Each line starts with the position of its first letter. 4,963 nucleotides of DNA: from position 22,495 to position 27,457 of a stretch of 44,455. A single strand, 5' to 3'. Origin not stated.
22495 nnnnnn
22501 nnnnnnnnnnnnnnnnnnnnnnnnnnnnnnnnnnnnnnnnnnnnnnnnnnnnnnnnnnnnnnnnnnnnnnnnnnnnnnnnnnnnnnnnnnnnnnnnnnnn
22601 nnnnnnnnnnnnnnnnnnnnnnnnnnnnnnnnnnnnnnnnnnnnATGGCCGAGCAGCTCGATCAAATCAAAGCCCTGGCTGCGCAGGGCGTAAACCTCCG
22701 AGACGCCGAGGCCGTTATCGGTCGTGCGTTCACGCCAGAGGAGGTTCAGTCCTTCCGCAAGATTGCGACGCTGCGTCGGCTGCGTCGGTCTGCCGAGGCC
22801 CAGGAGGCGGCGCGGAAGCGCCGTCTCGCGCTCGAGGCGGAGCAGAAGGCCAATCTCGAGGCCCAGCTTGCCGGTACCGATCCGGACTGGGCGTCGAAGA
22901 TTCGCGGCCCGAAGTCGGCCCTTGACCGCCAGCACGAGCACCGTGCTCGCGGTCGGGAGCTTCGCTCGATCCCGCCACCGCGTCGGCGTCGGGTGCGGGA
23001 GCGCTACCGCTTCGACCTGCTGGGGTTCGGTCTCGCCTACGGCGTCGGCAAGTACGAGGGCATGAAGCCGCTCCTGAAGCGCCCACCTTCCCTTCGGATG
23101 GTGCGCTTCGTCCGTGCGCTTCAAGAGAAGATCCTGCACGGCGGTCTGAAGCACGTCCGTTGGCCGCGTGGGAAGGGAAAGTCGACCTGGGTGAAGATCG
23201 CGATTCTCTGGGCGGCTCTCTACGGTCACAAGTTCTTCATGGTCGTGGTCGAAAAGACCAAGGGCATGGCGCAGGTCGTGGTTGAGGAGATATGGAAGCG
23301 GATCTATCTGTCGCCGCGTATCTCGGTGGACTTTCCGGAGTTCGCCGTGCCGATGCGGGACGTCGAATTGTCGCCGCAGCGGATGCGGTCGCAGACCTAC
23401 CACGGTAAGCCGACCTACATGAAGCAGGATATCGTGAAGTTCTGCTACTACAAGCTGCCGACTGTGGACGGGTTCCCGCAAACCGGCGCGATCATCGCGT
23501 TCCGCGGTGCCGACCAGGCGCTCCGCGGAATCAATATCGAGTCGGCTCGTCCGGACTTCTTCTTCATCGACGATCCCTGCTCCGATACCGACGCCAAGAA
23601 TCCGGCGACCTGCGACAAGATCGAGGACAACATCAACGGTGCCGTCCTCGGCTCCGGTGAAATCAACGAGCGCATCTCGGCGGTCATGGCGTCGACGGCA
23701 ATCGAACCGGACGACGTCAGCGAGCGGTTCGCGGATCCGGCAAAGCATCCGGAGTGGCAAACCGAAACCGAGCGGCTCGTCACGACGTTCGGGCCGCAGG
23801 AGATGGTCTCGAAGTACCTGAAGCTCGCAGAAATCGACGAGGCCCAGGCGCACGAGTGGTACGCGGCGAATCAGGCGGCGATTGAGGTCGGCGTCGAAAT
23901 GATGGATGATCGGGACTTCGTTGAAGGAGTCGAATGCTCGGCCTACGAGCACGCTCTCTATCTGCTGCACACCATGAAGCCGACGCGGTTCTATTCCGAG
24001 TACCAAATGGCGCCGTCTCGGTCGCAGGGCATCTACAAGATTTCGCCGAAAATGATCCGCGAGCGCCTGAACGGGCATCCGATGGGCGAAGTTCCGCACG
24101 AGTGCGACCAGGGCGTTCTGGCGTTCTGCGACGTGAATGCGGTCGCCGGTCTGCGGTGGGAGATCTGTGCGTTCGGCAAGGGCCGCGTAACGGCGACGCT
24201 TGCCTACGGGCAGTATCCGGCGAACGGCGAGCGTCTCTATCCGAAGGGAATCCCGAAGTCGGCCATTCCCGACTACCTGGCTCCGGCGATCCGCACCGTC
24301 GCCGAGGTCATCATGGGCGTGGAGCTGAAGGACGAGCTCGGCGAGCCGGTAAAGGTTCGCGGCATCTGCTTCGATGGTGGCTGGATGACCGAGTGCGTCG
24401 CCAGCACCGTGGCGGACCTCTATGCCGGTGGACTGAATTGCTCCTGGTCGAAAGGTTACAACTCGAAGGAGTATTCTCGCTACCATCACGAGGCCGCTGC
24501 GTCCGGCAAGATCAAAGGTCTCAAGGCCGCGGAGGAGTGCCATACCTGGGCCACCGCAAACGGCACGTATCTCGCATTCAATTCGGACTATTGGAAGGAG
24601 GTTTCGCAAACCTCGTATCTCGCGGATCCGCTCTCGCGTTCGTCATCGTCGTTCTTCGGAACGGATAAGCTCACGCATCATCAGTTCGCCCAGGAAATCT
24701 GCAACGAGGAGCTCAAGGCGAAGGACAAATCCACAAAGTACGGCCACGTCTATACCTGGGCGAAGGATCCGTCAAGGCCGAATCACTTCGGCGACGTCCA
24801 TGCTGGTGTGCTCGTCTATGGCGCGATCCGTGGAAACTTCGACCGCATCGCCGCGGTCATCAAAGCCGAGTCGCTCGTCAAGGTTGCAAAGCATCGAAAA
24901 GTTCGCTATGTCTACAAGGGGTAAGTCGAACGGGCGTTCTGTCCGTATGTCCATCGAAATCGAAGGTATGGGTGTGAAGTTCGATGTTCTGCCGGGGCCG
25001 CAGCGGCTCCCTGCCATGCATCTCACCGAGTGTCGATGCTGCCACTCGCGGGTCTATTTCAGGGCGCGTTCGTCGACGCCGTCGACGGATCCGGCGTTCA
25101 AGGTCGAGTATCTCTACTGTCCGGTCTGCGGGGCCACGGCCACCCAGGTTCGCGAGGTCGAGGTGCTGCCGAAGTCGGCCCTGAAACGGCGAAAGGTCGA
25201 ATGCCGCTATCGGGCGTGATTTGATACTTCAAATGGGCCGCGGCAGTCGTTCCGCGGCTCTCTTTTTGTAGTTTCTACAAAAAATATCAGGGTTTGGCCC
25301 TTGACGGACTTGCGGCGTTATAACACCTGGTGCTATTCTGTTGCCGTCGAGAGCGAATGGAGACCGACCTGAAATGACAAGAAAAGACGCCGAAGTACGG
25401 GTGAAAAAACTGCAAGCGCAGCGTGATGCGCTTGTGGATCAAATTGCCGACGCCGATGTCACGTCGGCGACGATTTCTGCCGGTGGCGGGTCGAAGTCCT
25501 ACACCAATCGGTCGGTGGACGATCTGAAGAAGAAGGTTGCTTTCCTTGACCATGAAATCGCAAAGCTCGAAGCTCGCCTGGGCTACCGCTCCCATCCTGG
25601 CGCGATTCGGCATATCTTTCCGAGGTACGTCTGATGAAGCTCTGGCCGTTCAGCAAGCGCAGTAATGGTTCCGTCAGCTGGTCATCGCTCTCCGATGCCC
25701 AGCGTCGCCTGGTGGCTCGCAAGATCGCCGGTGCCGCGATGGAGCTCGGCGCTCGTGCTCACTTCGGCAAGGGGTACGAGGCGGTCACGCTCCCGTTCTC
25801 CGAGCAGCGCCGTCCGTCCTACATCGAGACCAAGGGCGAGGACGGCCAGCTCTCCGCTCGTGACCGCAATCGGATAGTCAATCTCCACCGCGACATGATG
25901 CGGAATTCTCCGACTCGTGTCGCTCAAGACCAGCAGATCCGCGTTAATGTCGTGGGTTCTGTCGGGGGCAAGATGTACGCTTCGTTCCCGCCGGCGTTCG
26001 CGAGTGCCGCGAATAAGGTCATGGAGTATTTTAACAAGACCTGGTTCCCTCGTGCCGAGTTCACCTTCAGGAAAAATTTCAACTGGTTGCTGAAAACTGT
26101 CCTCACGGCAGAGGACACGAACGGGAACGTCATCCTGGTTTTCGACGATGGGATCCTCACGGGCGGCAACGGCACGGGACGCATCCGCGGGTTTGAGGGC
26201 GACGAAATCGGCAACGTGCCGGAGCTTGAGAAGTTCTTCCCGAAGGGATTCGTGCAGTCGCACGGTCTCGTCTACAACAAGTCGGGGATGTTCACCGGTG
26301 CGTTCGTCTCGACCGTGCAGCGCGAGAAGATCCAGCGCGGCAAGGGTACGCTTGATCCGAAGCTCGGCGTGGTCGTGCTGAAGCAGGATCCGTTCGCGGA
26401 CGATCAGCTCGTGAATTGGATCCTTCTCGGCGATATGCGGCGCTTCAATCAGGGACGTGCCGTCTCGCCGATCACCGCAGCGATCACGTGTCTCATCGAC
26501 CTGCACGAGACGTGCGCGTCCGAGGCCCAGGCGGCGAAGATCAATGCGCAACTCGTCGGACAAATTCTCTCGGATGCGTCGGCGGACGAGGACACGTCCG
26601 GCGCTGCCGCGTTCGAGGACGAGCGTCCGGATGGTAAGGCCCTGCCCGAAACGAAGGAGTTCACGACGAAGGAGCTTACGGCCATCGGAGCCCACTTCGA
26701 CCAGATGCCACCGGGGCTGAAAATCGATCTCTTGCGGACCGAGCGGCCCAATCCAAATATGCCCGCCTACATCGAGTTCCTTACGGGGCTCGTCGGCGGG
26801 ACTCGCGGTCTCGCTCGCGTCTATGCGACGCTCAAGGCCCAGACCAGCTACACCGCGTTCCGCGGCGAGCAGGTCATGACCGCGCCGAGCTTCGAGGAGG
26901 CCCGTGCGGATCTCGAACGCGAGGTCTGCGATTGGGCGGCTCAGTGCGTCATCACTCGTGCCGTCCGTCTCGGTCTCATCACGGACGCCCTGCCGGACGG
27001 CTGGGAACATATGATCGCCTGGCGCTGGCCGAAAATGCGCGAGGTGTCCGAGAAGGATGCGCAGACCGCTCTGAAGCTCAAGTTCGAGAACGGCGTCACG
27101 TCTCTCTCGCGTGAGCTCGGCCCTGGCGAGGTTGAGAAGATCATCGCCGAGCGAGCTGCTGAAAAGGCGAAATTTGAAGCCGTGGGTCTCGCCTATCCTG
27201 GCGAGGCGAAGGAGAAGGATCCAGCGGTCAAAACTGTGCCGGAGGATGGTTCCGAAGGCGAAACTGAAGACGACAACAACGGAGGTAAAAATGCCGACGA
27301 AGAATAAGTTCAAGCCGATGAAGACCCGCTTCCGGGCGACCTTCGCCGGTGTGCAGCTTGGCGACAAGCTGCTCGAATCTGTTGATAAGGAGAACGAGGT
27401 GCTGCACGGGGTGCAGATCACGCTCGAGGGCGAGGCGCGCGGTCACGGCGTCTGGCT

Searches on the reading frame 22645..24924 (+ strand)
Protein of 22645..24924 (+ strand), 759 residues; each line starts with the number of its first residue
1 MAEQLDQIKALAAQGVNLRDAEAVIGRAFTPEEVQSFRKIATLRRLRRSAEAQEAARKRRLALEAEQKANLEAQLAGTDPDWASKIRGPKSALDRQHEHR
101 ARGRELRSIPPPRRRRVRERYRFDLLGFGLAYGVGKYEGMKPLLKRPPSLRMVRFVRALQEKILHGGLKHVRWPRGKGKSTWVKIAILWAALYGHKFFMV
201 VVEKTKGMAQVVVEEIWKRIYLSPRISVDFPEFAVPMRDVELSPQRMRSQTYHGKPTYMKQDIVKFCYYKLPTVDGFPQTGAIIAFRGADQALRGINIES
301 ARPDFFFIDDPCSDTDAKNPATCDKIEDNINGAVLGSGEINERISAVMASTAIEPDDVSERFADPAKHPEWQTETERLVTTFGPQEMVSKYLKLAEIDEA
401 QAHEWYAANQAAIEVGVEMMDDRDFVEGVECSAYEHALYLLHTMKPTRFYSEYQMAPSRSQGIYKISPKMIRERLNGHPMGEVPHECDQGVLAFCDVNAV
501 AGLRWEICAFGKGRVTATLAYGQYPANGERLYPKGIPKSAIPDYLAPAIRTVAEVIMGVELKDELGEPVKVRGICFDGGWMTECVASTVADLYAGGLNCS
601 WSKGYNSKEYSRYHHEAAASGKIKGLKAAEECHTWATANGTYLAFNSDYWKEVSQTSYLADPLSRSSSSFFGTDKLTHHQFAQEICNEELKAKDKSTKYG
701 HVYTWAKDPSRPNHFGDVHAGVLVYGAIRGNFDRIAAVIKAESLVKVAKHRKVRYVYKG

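Call 22: search_protein_families(library=pfam, proteins=[window:22645-24924:+], max_evalue=1)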
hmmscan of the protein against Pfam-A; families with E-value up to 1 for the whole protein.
window:22645-24924:+ (759 aa): 1 family
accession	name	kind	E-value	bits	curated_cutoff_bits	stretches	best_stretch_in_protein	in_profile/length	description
PF11239.13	DUF3040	-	0.21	12.3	24.7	1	69-99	12-42/84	Protein of unknown function (DUF3040)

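Call 23: search_protein_families(library=phrogs, proteins=[window:22645-24924:+], max_evalue=1)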
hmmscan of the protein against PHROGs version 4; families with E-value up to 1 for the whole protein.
window:22645-24924:+ (759 aa): 3 families
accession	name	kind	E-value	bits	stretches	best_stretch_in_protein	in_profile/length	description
phrog_38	-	head and packaging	6e-15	55.9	1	135-466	287-530/760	terminase large subunit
phrog_14112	-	unknown function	0.031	14.7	1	159-217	93-154/247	-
phrog_5989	-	head and packaging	0.1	12.7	1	172-218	162-208/347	terminase large subunit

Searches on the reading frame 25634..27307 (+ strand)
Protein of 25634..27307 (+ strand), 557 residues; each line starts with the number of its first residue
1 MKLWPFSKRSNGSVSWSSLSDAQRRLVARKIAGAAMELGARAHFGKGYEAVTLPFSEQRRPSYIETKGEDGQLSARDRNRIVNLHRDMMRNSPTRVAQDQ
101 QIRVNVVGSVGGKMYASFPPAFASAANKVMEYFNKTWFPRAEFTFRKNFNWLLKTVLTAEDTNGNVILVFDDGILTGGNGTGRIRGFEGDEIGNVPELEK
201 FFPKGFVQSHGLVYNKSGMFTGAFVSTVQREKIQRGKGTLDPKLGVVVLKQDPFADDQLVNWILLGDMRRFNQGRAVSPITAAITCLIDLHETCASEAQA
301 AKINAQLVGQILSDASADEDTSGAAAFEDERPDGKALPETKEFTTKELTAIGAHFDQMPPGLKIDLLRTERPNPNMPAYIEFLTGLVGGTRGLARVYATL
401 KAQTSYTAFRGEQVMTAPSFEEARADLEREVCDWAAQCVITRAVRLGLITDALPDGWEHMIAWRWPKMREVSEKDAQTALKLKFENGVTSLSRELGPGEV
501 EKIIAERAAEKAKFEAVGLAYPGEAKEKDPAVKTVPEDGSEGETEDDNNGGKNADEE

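Call 38: search_protein_families(library=pfam, proteins=[window:25634-27307:+], max_evalue=0.001)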
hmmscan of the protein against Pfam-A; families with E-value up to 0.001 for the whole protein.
window:25634-27307:+ (557 aa): 1 family
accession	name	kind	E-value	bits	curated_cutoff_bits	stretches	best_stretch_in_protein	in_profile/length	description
PF05136.18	Phage_portal_2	-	7.9e-17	61.9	32.9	1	72-414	17-344/354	Phage portal protein, lambda family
